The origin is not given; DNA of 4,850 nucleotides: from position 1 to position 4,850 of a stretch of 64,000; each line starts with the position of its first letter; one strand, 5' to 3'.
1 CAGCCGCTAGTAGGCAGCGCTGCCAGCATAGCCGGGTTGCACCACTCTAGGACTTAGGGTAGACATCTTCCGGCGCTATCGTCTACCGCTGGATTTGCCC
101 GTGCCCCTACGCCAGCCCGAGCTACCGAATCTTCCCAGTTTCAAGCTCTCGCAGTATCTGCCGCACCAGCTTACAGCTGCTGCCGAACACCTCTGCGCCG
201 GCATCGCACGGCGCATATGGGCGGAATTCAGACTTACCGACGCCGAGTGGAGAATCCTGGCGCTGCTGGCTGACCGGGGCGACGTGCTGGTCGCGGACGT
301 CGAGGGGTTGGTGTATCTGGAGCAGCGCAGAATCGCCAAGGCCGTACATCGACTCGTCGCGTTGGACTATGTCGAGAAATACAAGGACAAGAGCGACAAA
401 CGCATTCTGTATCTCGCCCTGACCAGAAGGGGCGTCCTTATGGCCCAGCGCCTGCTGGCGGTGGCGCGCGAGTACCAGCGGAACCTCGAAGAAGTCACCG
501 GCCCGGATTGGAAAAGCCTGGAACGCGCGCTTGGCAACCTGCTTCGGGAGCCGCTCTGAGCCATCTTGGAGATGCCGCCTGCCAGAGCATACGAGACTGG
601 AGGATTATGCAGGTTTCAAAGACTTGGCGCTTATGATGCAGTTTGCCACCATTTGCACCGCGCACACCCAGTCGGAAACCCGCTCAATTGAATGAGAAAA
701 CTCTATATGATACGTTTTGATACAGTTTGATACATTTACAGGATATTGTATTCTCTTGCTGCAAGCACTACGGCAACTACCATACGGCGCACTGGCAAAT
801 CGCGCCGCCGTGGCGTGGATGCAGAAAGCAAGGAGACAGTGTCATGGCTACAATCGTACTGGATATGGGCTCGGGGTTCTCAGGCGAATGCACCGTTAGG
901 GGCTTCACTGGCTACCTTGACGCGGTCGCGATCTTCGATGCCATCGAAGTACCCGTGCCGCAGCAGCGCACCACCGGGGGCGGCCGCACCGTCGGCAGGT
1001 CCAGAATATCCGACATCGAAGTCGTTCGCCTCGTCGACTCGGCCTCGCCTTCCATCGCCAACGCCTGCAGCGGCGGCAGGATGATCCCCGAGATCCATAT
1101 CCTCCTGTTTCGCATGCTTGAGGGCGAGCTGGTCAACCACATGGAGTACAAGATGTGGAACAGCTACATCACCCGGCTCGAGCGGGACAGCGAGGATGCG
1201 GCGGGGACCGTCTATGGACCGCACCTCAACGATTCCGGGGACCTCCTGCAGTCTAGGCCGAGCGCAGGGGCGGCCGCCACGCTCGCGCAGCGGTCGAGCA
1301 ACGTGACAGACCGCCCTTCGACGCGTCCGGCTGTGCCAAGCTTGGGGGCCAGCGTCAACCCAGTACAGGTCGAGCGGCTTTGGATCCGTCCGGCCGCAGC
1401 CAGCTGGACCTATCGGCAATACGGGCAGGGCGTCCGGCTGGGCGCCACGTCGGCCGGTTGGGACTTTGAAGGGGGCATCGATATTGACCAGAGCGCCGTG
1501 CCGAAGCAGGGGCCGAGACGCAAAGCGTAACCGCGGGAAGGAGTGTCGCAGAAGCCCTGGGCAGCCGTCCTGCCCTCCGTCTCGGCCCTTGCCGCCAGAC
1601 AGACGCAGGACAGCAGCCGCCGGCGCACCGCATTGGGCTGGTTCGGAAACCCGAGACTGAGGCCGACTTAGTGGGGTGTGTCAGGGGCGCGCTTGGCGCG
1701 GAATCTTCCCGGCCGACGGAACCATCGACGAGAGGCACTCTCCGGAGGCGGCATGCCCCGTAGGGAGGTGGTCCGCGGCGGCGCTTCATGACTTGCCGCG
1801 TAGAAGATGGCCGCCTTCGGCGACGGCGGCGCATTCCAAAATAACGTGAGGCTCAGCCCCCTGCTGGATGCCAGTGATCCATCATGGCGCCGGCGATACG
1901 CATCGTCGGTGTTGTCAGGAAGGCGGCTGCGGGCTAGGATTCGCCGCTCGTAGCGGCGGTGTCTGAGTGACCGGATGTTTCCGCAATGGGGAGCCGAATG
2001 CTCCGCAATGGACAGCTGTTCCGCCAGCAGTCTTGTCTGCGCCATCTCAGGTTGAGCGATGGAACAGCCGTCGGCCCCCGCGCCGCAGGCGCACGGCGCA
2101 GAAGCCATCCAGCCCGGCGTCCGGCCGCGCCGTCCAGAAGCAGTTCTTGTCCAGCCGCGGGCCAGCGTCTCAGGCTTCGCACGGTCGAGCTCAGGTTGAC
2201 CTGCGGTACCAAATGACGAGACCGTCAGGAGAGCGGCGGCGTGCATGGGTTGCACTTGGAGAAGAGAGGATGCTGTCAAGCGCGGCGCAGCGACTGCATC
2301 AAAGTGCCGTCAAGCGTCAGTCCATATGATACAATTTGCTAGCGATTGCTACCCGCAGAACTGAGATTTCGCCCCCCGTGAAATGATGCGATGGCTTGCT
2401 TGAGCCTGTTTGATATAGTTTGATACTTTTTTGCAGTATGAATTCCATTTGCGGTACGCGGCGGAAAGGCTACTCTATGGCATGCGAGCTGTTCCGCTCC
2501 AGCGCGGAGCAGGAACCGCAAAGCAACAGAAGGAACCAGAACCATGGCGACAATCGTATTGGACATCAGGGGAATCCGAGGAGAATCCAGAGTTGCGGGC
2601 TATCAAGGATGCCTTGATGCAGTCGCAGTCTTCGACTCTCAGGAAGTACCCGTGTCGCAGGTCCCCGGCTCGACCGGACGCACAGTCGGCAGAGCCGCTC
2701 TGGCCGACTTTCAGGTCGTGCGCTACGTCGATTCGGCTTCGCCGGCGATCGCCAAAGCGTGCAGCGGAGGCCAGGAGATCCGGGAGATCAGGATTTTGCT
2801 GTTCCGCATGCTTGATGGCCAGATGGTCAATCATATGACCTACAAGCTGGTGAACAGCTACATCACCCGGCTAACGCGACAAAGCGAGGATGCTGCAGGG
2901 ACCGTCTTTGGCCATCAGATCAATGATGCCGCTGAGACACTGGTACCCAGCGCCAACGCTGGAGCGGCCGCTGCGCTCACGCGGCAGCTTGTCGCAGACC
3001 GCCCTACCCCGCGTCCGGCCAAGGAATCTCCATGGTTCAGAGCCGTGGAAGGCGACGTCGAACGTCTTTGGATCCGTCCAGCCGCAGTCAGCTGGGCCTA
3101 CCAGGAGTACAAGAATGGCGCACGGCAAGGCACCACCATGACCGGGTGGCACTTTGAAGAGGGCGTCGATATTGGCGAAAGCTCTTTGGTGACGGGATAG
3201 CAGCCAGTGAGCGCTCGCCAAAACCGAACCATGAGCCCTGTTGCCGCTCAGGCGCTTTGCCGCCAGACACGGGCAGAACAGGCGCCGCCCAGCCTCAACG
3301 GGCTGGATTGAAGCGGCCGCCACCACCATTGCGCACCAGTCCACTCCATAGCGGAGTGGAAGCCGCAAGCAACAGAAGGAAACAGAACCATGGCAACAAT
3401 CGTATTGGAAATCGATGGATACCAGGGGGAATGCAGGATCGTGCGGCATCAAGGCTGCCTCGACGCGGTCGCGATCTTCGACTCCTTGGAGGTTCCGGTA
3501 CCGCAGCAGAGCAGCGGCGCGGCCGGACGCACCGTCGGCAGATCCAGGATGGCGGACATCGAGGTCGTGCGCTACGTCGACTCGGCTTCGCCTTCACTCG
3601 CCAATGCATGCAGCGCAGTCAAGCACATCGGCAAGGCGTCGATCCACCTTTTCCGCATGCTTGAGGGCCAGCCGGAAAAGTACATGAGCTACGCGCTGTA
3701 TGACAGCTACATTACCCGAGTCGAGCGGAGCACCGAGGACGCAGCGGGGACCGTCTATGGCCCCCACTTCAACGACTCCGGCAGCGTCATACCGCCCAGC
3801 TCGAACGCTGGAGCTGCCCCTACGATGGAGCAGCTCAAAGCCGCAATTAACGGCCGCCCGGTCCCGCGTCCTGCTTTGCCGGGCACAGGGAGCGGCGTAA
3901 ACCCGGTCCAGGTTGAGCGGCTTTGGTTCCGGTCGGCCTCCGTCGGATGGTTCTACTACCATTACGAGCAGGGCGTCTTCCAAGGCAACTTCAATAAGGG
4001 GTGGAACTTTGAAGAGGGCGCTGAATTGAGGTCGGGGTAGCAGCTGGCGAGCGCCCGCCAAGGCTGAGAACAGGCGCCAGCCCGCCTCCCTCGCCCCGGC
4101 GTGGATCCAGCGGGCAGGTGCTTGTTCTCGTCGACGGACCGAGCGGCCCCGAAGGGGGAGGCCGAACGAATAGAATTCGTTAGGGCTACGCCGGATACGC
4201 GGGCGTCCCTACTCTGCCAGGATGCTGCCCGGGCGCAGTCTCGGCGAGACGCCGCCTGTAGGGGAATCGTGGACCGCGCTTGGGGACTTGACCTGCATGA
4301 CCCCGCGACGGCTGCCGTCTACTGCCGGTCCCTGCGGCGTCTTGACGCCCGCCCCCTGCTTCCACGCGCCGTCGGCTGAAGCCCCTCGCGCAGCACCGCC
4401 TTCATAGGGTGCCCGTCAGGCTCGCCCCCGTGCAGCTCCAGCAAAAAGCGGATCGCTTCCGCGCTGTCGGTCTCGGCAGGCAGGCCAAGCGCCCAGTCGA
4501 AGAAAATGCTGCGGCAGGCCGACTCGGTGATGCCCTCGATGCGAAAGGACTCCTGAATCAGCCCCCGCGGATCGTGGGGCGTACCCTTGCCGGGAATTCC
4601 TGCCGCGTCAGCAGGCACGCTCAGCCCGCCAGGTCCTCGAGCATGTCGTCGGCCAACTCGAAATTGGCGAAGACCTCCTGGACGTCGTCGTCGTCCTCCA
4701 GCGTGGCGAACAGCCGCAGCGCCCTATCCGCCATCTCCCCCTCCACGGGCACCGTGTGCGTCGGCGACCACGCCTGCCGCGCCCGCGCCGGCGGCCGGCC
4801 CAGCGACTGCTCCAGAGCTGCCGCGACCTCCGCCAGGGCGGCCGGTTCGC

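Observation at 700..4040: Three tandem Hcp-like genes with a ~50-aa Pro/Ala-rich insertion and no T6SS partner in 64 kb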

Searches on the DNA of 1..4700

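Call 72: search_rna_families(source=window, start=1, end=4700, threshold=evalue, max_evalue=0.1)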
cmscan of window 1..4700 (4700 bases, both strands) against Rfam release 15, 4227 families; matches with E-value up to 0.1: 0.
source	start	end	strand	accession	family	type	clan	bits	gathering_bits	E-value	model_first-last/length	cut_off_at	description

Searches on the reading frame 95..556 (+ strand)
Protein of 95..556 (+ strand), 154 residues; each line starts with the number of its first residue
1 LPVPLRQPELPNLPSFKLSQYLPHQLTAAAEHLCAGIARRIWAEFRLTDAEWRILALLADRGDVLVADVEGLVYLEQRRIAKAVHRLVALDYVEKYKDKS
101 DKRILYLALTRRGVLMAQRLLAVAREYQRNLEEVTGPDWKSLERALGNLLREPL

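Call 3: search_protein_families(library=pfam, proteins=[window:95-556:+], max_evalue=1)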
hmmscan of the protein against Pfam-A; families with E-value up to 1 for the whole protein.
window:95-556:+ (154 aa): 11 families
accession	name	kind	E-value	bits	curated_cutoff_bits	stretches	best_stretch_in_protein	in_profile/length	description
PF12802.13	MarR_2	-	1.4e-08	35.2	27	1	47-104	3-61/61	MarR family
PF13463.12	HTH_27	-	7.2e-07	29.8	22.2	1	47-113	1-68/68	Winged helix DNA-binding domain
PF01047.28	MarR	-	1.7e-06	28.2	24.6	1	47-104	1-58/59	MarR family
PF22381.2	Staph_reg_Sar_Rot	-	4.2e-06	27.2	27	1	41-113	6-78/85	Transcriptional regulator SarA/Rot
PF01084.26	Ribosomal_S18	-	0.012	16.2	21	0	59-86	18-45/52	Ribosomal protein S18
PF03965.22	Penicillinase_R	-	0.015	16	22.6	1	47-126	1-82/115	Penicillinase repressor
PF25212.1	HVO_A0114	-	0.027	14.7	27.6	1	47-104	20-77/84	HVO_A0114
PF04458.17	DUF505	-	0.032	13.1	28.7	1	32-124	455-541/622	Protein of unknown function (DUF505)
PF01978.25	TrmB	-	0.037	14.3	25.6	1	45-106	4-62/68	Sugar-specific transcriptional regulator TrmB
PF04079.22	SMC_ScpB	-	0.08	13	27.4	1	35-106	66-139/160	Segregation and condensation complex subunit ScpB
PF13601.12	HTH_34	-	0.096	13.3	27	1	53-120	4-72/80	Winged helix DNA-binding domain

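Call 80: search_protein_families(library=padloc, proteins=[window:95-556:+], max_evalue=0.01)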
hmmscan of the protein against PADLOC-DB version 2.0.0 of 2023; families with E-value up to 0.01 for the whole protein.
window:95-556:+ (154 aa): 2 families
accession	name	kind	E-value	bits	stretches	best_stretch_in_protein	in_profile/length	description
PDLC01866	CARF3--CARF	-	0.00031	18.8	1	38-118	128-205/207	-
PDLC04456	PDC-M15A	-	0.0054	14.5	1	92-149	124-175/260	-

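Call 100: find_encoding_contigs(protein=window:95-556:+, flank=10000, max_places=4)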
Protein seq(154 aa) (154 aa): no gene with exactly this product is on record in the collection.

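Call 102: find_encoding_contigs(protein=window:101-556:+, flank=10000, max_places=4)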
Protein seq(152 aa) (152 aa): no gene with exactly this product is on record in the collection.

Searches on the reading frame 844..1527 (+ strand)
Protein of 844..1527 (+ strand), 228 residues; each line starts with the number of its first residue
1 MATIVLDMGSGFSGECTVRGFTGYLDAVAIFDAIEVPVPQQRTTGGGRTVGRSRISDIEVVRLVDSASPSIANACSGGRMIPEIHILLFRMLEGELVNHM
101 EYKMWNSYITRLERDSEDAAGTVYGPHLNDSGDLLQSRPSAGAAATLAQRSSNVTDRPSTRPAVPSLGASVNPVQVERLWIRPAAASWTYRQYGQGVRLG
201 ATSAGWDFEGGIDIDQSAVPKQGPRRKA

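Call 3: search_protein_families(library=pfam, proteins=[window:844-1527:+], max_evalue=1)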
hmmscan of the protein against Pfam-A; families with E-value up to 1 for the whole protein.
window:844-1527:+ (228 aa): 1 family
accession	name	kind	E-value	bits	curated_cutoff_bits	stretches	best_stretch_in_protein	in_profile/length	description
PF05638.18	T6SS_HCP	-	3.7e-14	53.5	23.5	1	11-114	6-109/129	Type VI secretion system effector, Hcp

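Call 5: search_protein_families(library=ncbifam, proteins=[window:844-1527:+], max_evalue=1)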
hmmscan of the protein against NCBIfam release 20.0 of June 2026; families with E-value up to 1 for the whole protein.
window:844-1527:+ (228 aa): 1 family
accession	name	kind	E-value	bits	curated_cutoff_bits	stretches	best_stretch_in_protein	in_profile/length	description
TIGR03344.1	VI_effect_Hcp1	subfamily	5.3e-09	36.2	58.9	1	38-118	50-129/167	type VI secretion system tube protein TssD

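Call 13: find_encoding_contigs(protein=window:844-1527:+, flank=10000)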
Protein window:844-1527:+ (228 aa): 1 contig read that carries it; 1 place shown.
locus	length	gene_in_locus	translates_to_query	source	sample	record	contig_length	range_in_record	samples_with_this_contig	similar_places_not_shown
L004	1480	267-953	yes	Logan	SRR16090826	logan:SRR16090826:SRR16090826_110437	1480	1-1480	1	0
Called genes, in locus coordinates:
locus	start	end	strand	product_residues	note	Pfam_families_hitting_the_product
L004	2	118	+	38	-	?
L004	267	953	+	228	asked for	PF05638:T6SS_HCP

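Call 14: list_cluster_members(proteins=[window:844-1527:+, window:2544-3197:+, window:3390-4037:+, P0002, P0004])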
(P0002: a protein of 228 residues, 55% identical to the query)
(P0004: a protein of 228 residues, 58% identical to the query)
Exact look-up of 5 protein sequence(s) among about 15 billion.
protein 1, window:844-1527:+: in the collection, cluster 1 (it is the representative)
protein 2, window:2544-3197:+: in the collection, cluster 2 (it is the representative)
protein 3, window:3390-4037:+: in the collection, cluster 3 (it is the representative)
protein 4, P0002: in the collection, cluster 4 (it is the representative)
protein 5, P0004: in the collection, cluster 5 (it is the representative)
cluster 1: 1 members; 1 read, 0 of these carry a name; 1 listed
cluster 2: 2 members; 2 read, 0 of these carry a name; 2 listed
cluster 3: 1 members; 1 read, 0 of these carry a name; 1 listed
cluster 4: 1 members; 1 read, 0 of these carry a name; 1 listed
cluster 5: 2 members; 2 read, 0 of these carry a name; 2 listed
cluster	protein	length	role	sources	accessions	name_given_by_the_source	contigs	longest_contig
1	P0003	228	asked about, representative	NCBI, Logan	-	-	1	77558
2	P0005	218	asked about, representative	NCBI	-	-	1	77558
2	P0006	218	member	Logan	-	-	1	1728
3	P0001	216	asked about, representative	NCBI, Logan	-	-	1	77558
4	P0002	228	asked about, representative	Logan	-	-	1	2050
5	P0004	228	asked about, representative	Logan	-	-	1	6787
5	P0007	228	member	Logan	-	-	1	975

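Call 80: search_protein_families(library=padloc, proteins=[window:844-1527:+], max_evalue=0.01)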
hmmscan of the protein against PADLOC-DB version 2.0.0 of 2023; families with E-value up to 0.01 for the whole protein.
window:844-1527:+ (228 aa): 0 families

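Call 81: search_protein_families(library=phrogs, proteins=[window:844-1527:+], max_evalue=0.01)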
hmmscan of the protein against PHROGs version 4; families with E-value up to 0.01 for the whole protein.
window:844-1527:+ (228 aa): 1 family
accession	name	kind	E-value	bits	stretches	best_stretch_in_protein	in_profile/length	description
phrog_27303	-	unknown function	1.5e-05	26.3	1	14-90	14-90/164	-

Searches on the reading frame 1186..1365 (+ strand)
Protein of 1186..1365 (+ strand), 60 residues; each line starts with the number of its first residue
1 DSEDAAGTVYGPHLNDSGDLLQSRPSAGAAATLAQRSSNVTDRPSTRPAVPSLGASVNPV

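Call 81: search_protein_families(library=phrogs, proteins=[window:1186-1365:+], max_evalue=0.01)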
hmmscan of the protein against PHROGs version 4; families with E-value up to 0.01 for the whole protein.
window:1186-1365:+ (60 aa): 0 families

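Call 93: search_solved_structures(query=window:1186-1365:+, max_evalue=10)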
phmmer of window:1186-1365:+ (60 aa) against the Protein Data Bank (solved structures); distinct sequences matched with E-value up to 10: 0.

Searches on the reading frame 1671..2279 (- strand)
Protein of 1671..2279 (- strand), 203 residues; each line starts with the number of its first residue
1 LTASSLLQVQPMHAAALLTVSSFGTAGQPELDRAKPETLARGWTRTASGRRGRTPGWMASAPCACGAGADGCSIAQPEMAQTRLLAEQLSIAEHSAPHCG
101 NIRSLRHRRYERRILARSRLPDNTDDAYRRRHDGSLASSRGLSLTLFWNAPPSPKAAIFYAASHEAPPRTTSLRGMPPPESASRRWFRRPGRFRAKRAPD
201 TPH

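Call 79: search_protein_families(library=pfam, proteins=[window:1671-2279:-], max_evalue=0.01)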
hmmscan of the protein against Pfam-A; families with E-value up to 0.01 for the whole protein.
window:1671-2279:- (203 aa): 0 families

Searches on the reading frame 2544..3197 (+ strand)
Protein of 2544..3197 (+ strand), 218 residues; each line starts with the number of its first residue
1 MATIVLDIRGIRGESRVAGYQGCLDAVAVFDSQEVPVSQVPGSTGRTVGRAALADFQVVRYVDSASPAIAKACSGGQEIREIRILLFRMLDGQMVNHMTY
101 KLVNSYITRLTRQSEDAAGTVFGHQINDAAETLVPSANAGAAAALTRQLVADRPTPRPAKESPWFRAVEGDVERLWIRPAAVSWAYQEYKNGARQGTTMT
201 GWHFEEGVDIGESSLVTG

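Call 3: search_protein_families(library=pfam, proteins=[window:2544-3197:+], max_evalue=1)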
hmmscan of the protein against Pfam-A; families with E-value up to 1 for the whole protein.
window:2544-3197:+ (218 aa): 1 family
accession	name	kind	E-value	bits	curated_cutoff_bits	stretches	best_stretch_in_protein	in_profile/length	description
PF05638.18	T6SS_HCP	-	1.5e-15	58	23.5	1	6-113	2-110/129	Type VI secretion system effector, Hcp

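Call 5: search_protein_families(library=ncbifam, proteins=[window:2544-3197:+], max_evalue=1)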
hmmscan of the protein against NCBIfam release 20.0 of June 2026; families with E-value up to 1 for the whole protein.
window:2544-3197:+ (218 aa): 1 family
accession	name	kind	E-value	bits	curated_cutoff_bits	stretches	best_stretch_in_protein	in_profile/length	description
TIGR03344.1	VI_effect_Hcp1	subfamily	8.4e-10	38.8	58.9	1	43-116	55-129/167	type VI secretion system tube protein TssD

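Call 80: search_protein_families(library=padloc, proteins=[window:2544-3197:+], max_evalue=0.01)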
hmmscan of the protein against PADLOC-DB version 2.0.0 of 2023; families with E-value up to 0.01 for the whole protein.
window:2544-3197:+ (218 aa): 0 families

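Call 81: search_protein_families(library=phrogs, proteins=[window:2544-3197:+], max_evalue=0.01)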
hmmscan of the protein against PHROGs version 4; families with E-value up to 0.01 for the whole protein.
window:2544-3197:+ (218 aa): 1 family
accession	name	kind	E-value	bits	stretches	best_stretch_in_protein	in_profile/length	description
phrog_27303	-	unknown function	3.6e-08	34.8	1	6-88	7-90/164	-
